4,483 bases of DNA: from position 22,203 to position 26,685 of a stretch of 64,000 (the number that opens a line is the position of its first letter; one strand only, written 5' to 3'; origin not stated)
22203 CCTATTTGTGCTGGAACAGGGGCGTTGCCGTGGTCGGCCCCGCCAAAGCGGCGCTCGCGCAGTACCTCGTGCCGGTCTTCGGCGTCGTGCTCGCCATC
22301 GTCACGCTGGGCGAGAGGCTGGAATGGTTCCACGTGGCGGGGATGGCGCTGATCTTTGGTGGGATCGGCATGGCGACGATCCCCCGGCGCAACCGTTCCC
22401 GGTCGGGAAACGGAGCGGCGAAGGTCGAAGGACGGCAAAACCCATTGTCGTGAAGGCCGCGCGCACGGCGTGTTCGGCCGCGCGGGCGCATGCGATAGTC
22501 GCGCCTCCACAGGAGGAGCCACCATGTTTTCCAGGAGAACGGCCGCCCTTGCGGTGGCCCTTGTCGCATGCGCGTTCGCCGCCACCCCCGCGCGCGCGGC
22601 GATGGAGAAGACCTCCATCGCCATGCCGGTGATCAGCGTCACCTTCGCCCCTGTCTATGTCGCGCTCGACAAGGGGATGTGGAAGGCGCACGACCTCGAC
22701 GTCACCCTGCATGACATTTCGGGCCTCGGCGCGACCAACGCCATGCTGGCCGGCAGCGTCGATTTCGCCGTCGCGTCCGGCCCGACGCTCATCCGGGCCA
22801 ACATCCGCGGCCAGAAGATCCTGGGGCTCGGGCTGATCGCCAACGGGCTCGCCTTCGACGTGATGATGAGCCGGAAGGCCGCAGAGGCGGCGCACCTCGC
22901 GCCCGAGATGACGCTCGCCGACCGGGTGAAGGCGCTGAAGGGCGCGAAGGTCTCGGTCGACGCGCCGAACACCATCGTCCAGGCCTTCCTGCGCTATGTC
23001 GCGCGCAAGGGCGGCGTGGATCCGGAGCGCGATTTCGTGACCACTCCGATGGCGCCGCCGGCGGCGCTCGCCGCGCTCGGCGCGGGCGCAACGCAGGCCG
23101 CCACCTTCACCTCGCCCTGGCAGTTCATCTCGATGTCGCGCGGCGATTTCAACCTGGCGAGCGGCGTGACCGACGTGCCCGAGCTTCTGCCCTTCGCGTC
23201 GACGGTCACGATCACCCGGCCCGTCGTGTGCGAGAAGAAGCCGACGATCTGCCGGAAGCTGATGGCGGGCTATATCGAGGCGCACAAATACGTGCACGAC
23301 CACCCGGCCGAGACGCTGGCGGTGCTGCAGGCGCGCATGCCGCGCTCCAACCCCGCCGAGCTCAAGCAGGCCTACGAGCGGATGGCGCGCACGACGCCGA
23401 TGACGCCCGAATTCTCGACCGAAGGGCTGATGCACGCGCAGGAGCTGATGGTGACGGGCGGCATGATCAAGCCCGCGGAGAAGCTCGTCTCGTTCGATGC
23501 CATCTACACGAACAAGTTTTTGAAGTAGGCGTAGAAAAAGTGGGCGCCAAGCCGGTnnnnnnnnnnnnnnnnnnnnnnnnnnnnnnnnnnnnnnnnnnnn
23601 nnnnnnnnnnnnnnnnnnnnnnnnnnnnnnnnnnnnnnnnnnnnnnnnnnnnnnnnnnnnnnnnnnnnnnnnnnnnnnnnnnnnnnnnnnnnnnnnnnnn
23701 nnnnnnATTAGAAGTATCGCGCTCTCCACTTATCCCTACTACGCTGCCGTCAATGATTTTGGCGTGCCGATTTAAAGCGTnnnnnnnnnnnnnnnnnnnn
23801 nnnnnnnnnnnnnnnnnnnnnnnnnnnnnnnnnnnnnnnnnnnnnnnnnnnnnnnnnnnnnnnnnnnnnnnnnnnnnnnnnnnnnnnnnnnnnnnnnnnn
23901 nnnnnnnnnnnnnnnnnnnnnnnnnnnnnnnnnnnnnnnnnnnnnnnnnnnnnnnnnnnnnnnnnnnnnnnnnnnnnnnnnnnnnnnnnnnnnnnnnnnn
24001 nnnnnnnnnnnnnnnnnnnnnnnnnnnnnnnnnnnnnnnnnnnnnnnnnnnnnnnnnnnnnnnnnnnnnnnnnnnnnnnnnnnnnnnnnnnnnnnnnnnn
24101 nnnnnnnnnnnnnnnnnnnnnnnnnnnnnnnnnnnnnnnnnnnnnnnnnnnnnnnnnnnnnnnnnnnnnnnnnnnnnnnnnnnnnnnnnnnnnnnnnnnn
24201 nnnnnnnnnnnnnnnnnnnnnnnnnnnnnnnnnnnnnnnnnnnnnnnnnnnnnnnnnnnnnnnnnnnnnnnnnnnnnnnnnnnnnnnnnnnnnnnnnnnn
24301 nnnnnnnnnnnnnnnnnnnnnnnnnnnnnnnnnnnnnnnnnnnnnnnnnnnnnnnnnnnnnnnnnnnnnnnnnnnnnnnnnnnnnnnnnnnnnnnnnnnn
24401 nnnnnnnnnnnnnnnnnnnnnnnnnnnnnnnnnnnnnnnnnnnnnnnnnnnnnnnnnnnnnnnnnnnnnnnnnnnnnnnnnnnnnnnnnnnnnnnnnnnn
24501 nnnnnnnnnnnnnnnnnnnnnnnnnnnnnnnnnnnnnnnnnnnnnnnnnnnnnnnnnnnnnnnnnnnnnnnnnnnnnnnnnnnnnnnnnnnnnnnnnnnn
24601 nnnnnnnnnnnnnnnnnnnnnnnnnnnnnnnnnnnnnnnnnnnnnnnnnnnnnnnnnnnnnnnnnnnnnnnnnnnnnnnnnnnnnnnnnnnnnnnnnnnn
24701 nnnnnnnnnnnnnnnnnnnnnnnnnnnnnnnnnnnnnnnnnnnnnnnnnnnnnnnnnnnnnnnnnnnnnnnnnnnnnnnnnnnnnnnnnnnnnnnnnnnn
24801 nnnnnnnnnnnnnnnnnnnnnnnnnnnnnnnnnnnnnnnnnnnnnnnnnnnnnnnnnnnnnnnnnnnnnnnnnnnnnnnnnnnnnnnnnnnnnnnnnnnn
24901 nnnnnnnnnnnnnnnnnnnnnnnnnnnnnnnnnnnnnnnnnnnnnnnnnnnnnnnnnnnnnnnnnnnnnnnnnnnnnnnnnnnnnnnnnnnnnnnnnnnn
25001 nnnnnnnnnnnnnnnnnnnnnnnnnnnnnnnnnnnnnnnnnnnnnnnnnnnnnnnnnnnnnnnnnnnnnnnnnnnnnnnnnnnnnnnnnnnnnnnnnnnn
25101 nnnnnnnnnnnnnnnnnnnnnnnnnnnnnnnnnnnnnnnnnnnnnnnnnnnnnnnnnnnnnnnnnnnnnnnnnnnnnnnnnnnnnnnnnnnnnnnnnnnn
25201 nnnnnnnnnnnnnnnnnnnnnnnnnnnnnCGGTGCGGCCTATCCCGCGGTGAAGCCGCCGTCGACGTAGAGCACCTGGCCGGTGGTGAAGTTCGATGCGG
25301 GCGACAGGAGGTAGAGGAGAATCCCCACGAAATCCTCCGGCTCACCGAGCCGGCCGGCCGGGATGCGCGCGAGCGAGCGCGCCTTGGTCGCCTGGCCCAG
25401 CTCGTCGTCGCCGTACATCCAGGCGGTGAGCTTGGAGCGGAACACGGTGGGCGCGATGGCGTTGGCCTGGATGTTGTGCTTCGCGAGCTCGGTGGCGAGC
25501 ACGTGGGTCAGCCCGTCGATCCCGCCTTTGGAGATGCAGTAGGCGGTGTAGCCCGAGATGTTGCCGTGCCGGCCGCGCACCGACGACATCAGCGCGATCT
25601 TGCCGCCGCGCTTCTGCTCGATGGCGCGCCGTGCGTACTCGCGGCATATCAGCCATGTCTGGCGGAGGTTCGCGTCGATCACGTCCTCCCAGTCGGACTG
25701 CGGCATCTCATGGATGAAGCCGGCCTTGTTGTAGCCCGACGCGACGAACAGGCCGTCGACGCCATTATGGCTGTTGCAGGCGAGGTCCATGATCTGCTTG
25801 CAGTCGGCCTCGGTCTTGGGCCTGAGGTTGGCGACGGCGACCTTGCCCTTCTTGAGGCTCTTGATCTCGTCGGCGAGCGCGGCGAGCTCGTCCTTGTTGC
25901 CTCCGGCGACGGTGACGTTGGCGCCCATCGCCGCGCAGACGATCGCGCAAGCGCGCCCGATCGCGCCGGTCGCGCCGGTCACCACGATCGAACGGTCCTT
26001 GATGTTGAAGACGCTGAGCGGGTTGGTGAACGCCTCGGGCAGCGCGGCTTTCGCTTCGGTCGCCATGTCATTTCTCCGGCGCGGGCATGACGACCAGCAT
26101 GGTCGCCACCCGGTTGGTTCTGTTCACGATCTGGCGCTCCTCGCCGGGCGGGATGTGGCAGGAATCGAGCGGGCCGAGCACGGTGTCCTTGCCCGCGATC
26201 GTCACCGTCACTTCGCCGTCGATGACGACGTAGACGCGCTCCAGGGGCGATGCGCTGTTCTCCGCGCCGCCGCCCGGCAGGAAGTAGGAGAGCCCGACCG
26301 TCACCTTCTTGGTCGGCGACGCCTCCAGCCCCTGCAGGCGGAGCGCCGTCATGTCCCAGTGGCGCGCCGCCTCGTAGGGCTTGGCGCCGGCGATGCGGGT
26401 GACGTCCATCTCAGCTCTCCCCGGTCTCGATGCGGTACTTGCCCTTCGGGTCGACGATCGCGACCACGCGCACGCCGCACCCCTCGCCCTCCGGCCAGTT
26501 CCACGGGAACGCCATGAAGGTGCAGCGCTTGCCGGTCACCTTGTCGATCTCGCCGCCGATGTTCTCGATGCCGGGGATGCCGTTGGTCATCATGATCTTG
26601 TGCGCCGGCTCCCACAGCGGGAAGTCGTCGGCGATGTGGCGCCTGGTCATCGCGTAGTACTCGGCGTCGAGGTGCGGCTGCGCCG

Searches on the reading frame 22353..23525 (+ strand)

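Call 25: search_protein_families(library=pfam, proteins=[window:22353-23525:+], max_evalue=0.00001)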
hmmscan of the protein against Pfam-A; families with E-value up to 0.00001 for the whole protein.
window:22353-23525:+ (391 aa): 2 families
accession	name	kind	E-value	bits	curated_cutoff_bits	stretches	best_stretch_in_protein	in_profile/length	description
PF13379.11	NMT1_2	-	5.6e-14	53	24.7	1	83-318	2-242/252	NMT1-like family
PF09084.16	NMT1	-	7.9e-13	49.2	20.5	1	97-320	3-215/216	NMT1/THI5 like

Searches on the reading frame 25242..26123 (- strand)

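Call 25: search_protein_families(library=pfam, proteins=[window:25242-26123:-], max_evalue=0.00001)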
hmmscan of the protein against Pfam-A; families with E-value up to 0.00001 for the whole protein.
window:25242-26123:- (294 aa): 4 families
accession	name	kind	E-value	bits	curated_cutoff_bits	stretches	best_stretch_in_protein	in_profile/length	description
PF13561.12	adh_short_C2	-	3.6e-45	154.8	27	1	50-292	1-236/236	Enoyl-(Acyl carrier protein) reductase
PF00106.31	adh_short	-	4.6e-37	127.8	26.6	1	46-233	3-187/195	short chain dehydrogenase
PF08659.16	KR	-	1.4e-08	35.3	22.6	1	46-209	3-163/180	KR domain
PF23441.1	SDR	-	2.2e-06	27.7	27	1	199-291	167-255/258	SDR-like rossmann domain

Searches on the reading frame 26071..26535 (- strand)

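Call 56: search_protein_families(library=pfam, proteins=[window:26071-26535:-], max_evalue=0.0001)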
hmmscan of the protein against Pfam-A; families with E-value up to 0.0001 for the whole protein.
window:26071-26535:- (155 aa): 1 family
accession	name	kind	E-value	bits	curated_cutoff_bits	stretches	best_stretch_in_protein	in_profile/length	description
PF07883.17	Cupin_2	-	3.1e-10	40.1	27.2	1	85-149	5-69/70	Cupin domain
